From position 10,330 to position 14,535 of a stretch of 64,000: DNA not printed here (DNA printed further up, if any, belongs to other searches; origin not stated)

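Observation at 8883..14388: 1302-aa molybdopterin oxidoreductase - unknown domain - Nfu fusion, preceded by a P-loop/DRTGG protein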

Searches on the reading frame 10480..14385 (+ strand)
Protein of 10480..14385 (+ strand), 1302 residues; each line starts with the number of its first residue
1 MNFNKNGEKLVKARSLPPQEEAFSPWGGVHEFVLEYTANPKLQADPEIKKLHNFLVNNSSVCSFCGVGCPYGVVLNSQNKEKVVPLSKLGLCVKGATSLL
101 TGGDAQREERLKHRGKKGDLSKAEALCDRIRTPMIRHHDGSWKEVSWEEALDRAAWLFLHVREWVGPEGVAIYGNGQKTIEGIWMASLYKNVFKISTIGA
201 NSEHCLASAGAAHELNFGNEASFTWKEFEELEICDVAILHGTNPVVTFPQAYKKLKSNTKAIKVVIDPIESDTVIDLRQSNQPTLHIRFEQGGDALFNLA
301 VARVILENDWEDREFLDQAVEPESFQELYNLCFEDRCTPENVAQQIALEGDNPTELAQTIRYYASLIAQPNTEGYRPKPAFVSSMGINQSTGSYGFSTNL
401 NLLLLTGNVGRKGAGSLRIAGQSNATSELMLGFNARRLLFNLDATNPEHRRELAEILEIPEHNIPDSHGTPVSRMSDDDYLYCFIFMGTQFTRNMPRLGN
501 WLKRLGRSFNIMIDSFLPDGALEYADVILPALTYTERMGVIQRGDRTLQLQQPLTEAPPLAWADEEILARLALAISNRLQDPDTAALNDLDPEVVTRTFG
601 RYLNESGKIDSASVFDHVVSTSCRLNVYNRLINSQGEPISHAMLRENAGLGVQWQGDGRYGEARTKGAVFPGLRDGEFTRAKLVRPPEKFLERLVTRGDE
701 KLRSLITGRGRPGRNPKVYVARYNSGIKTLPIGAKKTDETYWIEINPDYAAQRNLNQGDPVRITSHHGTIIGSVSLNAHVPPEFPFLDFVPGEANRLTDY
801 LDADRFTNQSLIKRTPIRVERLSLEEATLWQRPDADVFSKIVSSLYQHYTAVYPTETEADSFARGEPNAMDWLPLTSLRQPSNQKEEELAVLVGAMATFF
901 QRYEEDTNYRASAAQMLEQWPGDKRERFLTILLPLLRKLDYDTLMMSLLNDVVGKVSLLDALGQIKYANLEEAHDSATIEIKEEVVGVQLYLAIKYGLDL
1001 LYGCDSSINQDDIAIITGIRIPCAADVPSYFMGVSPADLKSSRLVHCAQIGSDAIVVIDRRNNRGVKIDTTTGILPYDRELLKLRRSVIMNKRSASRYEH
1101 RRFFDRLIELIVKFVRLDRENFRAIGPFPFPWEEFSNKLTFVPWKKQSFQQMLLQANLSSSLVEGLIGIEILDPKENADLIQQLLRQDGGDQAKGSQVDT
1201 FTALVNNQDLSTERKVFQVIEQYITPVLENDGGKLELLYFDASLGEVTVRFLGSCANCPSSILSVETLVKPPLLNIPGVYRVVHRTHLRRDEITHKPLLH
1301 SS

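Call 3: search_protein_families(library=pfam, proteins=[window:10480-14385:+], max_evalue=0.01)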
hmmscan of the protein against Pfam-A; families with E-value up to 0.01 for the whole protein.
window:10480-14385:+ (1302 aa): 3 families
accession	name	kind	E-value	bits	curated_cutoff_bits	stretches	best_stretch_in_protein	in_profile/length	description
PF00384.28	Molybdopterin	-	1.1e-30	107.4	24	1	129-572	1-351/353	Molybdopterin oxidoreductase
PF01106.22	NifU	-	2e-11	44.3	27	1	1218-1272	3-55/67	NifU-like domain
PF01568.27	Molydop_binding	-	2.5e-10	40.8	26.8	1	720-813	9-107/110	Molydopterin dinucleotide binding domain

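Call 4: search_protein_families(library=ncbifam, proteins=[window:10480-14385:+], max_evalue=0.01)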
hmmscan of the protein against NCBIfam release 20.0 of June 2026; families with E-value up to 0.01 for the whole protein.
window:10480-14385:+ (1302 aa): 20 families
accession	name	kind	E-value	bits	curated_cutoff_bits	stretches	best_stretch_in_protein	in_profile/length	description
TIGR01591.1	Fdh-alpha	equivalog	7.2e-51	173.1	666.25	2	61-587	2-490/672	formate dehydrogenase subunit alpha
NF041323.1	Nitr_red_NasA_Halo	equivalog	6.1e-42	144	1000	1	123-599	45-494/673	assimilatory nitrate reductase NasA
NF047855.1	AssmNtatRedNasC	equivalog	1.5e-40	139.2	1100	1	104-576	54-505/708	assimilatory nitrate reductase catalytic subunit NasC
NF010055.0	PRK13532.1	equivalog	3.7e-32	111.5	904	1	57-561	42-557/830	nitrate reductase catalytic subunit NapA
TIGR01706.1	NAPA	equivalog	5.3e-31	107.7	930.55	2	59-320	44-291/830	periplasmic nitrate reductase subunit alpha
TIGR02693.1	arsenite_ox_L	equivalog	5.1e-17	61.1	359.05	1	262-422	268-420/806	arsenate reductase (azurin) large subunit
TIGR01701.1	Fdhalpha-like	subfamily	4.4e-16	58.2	582.15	1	129-507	99-472/744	FdhF/YdeP family oxidoreductase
TIGR02166.1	dmsA_ynfE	subfamily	1.5e-15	56.3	777.7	1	127-427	102-409/794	DMSO/selenate family reductase complex A subunit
TIGR01973.1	NuoG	equivalog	1.1e-09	37.7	470.05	1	128-557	268-592/606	NADH-quinone oxidoreductase subunit NuoG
NF012032.0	PRK15488.1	equivalog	4.8e-09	34.8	694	1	104-350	75-307/759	thiosulfate reductase PhsA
TIGR03479.1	DMSO_red_II_alp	subfamily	8.1e-09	34.1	984.75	1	127-317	118-304/913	molybdopterin-dependent oxidoreductase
NF041513.1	formate_DH_Act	exception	2.6e-08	32.1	1400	1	59-316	44-291/1067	formate dehydrogenase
NF007406.0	PRK09939.1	equivalog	1.5e-06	26.7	1473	0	140-269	120-246/759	acid resistance putative oxidoreductase YdeP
TIGR01553.1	formate-DH-alph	equivalog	1.8e-06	26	814.2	1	57-317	44-301/1009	formate dehydrogenase-N subunit alpha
NF041884.1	selenate_YnfF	exception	1.9e-06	26.1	1650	1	120-416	96-398/798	selenate/tellurate reductase subunit YnfF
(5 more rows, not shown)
